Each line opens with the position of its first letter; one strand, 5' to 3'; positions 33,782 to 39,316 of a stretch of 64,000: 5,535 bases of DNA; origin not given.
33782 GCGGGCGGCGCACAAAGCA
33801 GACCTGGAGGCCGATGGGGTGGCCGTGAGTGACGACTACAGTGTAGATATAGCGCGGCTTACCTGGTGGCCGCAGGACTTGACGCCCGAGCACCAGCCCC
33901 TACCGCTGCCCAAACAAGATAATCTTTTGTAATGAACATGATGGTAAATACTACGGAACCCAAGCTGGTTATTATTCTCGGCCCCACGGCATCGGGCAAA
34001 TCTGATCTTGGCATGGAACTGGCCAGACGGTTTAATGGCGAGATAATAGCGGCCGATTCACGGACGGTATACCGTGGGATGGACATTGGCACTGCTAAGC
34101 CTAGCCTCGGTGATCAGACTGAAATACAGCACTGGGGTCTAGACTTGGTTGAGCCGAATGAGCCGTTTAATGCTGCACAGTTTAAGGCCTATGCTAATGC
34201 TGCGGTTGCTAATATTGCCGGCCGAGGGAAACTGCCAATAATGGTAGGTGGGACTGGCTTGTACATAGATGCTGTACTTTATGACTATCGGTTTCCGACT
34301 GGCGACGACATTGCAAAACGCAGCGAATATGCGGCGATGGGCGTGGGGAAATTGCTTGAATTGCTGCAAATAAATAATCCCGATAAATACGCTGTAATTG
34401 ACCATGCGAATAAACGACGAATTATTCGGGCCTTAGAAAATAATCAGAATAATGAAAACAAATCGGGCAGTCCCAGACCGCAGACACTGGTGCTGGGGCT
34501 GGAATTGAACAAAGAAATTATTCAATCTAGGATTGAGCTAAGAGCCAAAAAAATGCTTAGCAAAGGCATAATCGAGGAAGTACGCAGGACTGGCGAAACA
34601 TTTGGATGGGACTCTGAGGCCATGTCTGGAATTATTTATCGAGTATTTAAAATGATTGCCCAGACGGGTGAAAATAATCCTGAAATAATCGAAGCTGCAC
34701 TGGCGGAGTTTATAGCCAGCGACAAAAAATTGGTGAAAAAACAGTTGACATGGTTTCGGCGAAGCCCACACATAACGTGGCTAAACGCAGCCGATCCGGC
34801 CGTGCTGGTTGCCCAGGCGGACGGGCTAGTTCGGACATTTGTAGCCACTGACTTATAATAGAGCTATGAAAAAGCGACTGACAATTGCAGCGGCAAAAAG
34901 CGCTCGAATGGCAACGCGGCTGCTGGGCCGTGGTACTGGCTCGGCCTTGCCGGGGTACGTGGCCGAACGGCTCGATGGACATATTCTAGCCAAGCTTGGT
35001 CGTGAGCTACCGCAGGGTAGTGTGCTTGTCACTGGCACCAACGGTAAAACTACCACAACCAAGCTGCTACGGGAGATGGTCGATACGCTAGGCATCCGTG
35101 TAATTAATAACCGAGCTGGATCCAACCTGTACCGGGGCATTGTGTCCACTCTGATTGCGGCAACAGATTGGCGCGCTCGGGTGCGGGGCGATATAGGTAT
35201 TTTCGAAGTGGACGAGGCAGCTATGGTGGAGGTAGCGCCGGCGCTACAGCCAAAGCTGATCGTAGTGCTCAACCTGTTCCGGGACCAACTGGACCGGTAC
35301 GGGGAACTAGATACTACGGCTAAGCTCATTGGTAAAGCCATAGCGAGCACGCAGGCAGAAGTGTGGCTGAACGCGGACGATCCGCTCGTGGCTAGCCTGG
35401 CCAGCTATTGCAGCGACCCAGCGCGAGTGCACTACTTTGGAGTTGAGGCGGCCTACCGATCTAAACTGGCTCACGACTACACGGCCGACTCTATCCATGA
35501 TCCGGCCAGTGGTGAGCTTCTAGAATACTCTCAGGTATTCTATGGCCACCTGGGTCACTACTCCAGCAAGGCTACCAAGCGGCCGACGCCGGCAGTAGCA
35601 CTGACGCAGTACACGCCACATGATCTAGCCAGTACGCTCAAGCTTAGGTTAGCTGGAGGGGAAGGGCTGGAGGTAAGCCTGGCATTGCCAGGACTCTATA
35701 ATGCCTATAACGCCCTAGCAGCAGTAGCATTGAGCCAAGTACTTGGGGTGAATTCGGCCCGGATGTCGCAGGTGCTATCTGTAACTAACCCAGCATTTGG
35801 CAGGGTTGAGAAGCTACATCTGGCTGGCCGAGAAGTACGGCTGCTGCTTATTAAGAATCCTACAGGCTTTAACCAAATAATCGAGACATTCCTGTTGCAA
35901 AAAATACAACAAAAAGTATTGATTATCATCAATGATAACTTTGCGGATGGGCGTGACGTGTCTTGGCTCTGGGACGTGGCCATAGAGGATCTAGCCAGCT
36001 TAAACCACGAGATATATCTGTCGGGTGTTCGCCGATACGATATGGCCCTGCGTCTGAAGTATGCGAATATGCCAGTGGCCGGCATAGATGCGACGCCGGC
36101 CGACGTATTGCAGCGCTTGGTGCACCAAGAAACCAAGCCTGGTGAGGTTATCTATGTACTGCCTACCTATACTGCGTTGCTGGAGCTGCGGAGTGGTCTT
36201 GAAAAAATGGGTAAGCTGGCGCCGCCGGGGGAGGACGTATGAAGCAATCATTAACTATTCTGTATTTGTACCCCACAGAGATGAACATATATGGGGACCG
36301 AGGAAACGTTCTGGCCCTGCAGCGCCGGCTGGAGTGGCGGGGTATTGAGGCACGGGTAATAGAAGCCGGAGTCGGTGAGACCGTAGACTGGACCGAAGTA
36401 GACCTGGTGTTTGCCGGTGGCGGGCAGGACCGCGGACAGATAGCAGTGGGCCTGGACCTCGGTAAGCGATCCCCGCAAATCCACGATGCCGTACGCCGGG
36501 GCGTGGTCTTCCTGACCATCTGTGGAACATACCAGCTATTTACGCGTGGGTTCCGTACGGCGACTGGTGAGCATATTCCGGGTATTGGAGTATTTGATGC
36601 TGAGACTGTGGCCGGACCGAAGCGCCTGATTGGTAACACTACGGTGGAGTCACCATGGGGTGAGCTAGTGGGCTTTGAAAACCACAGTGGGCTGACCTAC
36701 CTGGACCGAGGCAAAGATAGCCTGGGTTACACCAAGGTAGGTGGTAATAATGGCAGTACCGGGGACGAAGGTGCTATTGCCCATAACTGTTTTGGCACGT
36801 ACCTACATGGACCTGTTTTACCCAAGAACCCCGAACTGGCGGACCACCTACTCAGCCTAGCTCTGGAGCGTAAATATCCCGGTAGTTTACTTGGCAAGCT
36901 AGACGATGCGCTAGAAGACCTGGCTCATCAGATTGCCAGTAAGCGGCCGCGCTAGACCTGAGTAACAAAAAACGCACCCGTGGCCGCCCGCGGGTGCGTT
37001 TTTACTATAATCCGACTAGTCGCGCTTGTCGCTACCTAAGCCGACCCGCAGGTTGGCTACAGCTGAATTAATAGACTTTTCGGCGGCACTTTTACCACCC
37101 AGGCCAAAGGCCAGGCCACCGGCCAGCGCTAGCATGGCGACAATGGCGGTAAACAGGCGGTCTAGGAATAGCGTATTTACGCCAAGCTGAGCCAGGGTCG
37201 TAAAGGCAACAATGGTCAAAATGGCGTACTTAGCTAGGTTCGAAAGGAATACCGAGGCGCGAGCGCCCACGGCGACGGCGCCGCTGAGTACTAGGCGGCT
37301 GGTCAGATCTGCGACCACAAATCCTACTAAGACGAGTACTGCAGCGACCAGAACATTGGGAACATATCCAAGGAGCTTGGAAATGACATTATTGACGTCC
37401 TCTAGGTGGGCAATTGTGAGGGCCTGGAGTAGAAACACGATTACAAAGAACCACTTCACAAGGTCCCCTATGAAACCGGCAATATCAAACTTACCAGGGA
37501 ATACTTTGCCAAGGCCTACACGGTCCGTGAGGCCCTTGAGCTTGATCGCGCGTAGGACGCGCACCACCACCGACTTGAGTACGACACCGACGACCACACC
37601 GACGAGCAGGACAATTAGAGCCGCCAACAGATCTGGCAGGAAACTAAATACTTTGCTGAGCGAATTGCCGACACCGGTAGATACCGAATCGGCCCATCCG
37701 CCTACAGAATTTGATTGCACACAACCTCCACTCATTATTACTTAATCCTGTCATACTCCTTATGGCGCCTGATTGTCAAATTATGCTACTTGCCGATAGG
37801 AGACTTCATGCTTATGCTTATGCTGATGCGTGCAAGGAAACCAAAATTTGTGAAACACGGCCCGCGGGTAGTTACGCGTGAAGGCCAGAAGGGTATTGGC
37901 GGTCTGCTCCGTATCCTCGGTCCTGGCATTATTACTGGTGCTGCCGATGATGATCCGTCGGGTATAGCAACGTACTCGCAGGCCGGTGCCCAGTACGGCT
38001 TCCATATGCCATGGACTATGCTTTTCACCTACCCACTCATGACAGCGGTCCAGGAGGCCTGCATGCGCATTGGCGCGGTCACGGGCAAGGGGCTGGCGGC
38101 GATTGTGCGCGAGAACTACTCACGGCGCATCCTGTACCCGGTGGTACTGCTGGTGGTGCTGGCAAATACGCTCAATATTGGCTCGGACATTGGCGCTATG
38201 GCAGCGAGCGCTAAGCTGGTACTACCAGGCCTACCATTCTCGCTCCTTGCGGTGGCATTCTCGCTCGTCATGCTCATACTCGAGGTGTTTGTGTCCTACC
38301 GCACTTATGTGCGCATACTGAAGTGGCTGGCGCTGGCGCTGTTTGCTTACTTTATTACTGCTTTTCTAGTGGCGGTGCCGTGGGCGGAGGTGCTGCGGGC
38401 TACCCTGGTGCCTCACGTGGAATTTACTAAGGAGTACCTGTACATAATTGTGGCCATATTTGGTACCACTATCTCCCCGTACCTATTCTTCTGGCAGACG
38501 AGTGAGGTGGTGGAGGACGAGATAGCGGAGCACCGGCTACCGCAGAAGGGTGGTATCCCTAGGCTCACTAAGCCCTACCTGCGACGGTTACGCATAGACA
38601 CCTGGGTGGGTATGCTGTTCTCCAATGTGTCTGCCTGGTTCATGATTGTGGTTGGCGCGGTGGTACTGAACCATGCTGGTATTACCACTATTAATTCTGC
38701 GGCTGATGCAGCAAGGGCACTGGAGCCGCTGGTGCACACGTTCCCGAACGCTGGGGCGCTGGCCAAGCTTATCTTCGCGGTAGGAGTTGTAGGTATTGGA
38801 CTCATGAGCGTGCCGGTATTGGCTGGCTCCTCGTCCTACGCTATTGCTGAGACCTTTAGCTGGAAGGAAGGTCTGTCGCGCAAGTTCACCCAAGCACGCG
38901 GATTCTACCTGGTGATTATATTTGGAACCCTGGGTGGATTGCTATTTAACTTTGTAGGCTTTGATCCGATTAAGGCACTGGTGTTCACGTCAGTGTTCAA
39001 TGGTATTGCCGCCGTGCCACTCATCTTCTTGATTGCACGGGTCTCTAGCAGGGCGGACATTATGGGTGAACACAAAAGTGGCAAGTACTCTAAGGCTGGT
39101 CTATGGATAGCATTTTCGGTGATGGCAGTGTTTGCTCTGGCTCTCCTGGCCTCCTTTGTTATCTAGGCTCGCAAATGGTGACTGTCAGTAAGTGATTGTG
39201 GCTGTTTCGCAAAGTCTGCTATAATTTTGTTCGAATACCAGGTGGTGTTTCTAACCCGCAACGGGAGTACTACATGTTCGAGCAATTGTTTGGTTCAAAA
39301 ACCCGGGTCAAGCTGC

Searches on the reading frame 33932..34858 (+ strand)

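Call 68: search_protein_families(library=pfam, proteins=[window:33932-34858:+], max_evalue=0.00001)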
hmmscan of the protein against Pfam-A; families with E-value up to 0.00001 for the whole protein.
window:33932-34858:+ (308 aa): 1 family
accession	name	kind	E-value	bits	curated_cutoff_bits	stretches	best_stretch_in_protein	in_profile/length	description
PF01715.23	IPPT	-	5.1e-53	180.7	23.6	1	46-277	2-242/243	IPP transferase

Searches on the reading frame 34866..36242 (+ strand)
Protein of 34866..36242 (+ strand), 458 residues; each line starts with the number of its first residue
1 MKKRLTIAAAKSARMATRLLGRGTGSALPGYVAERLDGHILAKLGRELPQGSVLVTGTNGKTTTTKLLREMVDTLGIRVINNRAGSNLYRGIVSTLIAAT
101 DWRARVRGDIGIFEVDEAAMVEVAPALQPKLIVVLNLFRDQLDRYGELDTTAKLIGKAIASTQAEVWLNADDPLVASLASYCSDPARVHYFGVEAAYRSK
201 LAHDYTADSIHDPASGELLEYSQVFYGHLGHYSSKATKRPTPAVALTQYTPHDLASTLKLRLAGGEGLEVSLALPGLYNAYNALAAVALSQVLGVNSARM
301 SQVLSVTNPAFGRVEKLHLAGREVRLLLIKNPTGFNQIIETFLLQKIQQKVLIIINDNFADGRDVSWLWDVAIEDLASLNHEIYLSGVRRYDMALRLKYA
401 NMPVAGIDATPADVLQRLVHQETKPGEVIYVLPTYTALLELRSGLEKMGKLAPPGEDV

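Call 68: search_protein_families(library=pfam, proteins=[window:34866-36242:+], max_evalue=0.00001)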
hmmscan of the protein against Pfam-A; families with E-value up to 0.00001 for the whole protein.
window:34866-36242:+ (458 aa): 2 families
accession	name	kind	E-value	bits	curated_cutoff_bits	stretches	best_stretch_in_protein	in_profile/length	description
PF08353.15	MurT_C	-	1.7e-32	112.1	25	1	328-438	1-110/110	MurT ligase C-terminal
PF08245.18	Mur_ligase_M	-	3.4e-16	60.3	24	1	55-289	1-199/200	Mur ligase middle domain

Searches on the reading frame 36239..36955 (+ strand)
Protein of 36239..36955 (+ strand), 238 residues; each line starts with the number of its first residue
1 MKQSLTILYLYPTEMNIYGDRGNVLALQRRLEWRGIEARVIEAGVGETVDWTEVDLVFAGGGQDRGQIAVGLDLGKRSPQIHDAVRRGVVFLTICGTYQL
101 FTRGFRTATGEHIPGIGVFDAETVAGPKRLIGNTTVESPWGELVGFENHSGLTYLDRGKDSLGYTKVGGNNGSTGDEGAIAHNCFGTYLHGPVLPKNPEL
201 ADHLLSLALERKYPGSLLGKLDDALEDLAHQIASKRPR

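Call 68: search_protein_families(library=pfam, proteins=[window:36239-36955:+], max_evalue=0.00001)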
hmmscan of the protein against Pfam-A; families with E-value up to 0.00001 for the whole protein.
window:36239-36955:+ (238 aa): 1 family
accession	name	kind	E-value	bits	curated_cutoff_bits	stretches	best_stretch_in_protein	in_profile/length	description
PF07685.20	GATase_3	-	9e-33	114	27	1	7-197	2-195/196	CobB/CobQ-like glutamine amidotransferase domain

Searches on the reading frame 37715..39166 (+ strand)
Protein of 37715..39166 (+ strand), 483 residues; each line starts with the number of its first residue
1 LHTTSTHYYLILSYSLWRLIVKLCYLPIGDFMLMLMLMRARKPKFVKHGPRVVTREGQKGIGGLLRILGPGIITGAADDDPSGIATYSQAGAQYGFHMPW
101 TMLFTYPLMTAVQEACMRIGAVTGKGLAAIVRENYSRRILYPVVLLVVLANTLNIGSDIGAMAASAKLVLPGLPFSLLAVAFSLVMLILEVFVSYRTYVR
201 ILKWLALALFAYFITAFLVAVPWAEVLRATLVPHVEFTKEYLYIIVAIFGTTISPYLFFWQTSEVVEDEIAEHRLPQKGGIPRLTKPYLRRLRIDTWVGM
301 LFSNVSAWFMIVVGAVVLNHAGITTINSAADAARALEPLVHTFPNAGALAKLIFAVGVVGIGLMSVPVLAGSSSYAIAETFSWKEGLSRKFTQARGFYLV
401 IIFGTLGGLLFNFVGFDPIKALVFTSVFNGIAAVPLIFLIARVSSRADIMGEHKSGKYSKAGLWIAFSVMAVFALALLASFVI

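Call 68: search_protein_families(library=pfam, proteins=[window:37715-39166:+], max_evalue=0.00001)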
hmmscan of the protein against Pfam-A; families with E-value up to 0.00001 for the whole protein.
window:37715-39166:+ (483 aa): 1 family
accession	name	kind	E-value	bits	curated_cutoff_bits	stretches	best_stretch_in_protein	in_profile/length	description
PF01566.24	Nramp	-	2e-79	267.7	29.8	1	84-456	1-356/357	Natural resistance-associated macrophage protein-like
